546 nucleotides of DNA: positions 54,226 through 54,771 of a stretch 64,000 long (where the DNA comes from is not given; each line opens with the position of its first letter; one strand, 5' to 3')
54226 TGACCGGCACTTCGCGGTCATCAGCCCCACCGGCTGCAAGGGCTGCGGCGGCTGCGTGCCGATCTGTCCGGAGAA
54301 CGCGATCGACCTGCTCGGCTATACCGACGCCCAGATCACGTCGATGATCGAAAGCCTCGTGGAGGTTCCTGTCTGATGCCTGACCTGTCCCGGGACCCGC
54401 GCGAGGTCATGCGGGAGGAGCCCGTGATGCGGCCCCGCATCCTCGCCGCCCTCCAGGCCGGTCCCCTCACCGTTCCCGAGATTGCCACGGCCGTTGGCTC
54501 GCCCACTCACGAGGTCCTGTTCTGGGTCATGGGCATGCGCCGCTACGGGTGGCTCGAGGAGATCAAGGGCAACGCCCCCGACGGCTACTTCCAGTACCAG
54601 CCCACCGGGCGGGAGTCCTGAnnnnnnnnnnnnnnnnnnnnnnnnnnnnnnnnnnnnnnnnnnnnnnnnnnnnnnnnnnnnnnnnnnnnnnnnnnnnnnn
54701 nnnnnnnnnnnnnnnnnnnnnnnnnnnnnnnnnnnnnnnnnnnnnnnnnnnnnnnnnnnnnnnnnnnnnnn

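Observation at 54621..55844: HdrC-like 2x[4Fe-4S] domain fused to a NarI/HdrE-like membrane domain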

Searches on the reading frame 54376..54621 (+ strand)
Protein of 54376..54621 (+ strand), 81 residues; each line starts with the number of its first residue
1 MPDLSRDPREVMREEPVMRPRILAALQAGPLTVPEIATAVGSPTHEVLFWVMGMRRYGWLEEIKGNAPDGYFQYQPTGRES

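Call 3: search_protein_families(library=pfam, proteins=[window:54376-54621:+], max_evalue=0.01)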
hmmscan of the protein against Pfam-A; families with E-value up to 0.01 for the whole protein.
window:54376-54621:+ (81 aa): 1 family
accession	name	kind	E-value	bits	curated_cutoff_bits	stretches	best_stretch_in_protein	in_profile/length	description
PF21476.4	PF0610-like_N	-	0.00077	20.1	33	1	19-48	3-32/50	PF0610-like, N-terminal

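Call 4: search_protein_families(library=ncbifam, proteins=[window:54376-54621:+], max_evalue=0.01)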
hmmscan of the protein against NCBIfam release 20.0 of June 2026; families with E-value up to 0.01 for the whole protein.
window:54376-54621:+ (81 aa): 0 families

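Call 62: find_homologous_proteins(query=window:54376-54618:+, max_evalue=0.001)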
Query window:54376-54618:+ (81 aa): 696 proteins with E <= 0.001 among 696 candidates; the best 120 are listed.
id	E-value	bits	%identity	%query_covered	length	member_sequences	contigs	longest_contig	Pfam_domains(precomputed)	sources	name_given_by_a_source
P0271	6.9e-45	168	94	100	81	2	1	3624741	-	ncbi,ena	-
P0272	1.0e-41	158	89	100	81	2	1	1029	-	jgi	-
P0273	1.8e-38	148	81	100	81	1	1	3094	-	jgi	jgi:predicted Rossmann fold nucleotide-binding protein DprA/Smf involved in DNA uptake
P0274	2.4e-37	144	81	100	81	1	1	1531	-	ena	-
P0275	6.7e-37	143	80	100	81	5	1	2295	-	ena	-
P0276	1.2e-36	142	80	100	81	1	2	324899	-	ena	-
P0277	1.8e-36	141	79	99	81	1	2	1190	-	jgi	jgi:predicted Rossmann fold nucleotide-binding protein DprA/Smf involved in DNA uptake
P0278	2.5e-36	141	79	100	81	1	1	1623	-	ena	-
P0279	2.5e-36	141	79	100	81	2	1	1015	-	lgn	-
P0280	2.8e-36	141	78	100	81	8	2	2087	-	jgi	jgi:predicted Rossmann fold nucleotide-binding protein DprA/Smf involved in DNA uptake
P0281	3.0e-36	141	77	100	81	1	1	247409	-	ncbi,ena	-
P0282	3.4e-36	141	78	98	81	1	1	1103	-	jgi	jgi:predicted Rossmann fold nucleotide-binding protein DprA/Smf involved in DNA uptake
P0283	4.6e-36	140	77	100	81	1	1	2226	-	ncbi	-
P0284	4.8e-36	140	78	100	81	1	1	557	-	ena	-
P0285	4.8e-36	140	80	100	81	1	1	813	-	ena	-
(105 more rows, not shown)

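Call 66: predict_structure(alignment_id=A4)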
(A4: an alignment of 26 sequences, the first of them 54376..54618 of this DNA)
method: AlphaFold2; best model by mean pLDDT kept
length: 81 residues; sequences in the alignment: 26
mean_pLDDT: 89.1   pTM: 0.79
mean pLDDT of the five models: 89.1, 87.2, 84.5, 81.4, 71.2
residues with pLDDT >= 90: 61; 70-90: 11; 50-70: 7; < 50: 2
segments of 3 or more residues with pLDDT < 50: none
pLDDT, mean of each block of 10 residues (from residue 1): 73 94 95 95 94 96 78 90 69
secondary structure, 60 per line:
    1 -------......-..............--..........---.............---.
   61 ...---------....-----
elements in order: H8-13 H15-28 H33-40 H44-56 E60-63 E73-76

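Call 68: fold_search(model_id=the predicted structure, library=pdb)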
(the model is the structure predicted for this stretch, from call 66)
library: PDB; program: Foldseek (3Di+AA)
matches with E <= 10: 1852; with E <= 0.001: 1
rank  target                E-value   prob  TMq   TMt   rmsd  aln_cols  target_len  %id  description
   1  4a6d                  5.5e-04  1.00  0.62  0.17   3.4        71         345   18  Crystal structure of human N-acetylserotonin methyltransferase (ASMT) in complex with SAM (released 2012-11-07)
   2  6kf4_G                1.2e-03  1.00  0.64  0.34   7.4        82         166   17  Cryo-EM structure of Thermococcus kodakarensis RNA polymerase (released 2020-07-01)
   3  2kko_MODEL_1_A        1.9e-03  1.00  0.66  0.51  11.9        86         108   21  Solution NMR structure of the homodimeric winged helix-turn-helix DNA-binding domain (fragment 1-100) Mb0332 f (released 2009-08-11)
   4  1smt_A                1.9e-03  1.00  0.63  0.52  11.9        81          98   18  SMTB REPRESSOR FROM SYNECHOCOCCUS PCC7942 (released 1997-12-03)
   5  1r23_A                2.1e-03  1.00  0.65  0.51  11.7        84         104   18  Crystal structure of the cyanobacterial metallothionein repressor SmtB in the Zn1-form (one Zn(II) per dimer) (released 2004-05-18)
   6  1smt_B                2.1e-03  1.00  0.63  0.51  11.8        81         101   18  SMTB REPRESSOR FROM SYNECHOCOCCUS PCC7942 (released 1997-12-03)
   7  2l01_MODEL_1_A        2.7e-03  1.00  0.63  0.66   4.1        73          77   12  Solution NMR Structure of protein BVU3908 from Bacteroides vulgatus, Northeast Structural Genomics Consortium  (released 2010-08-25)
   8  4kmf_A                3.5e-03  1.00  0.66  0.84   1.6        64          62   17  Crystal structure of Zalpha domain from Carassius auratus PKZ in complex with Z-DNA (released 2013-07-03)
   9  1r1t_B                3.8e-03  1.00  0.63  0.52  11.8        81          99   18  Crystal structure of the cyanobacterial metallothionein repressor SmtB in the apo-form (released 2004-05-18)
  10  7kjl                  3.8e-03  1.00  0.61  0.37   6.0        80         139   12  Crystal structure of the MarR family transcriptional regulator from Variovorax paradoxus bound to Salicylic acid (released 2021-12-01)
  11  7kfq                  3.8e-03  1.00  0.60  0.37   6.1        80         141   12  Crystal structure of the MarR family transcriptional regulator from Variovorax paradoxus bound to 1H-Indole-3-Carboxylic (released 2021-11-10)
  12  5yhx_N                4.0e-03  1.00  0.64  0.37   1.8        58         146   14  Structure of Lactococcus lactis ZitR, wild type (released 2017-12-06)
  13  7ne9_AAA              4.0e-03  1.00  0.61  0.43   2.5        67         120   18  A single sensor controls large variations in zinc quotas in a marine cyanobacterium (released 2022-03-02)
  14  4yif_B                4.3e-03  1.00  0.66  0.40   5.4        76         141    8  Crystal structure of Rv0880 (released 2015-06-10)
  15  5jls                  4.3e-03  1.00  0.62  0.39   7.2        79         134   14  Crystal Structure of Adhesin competence repressor (AdcR) from Streptococcus pyogenes (C-terminally His tagged) (released 2017-05-03)
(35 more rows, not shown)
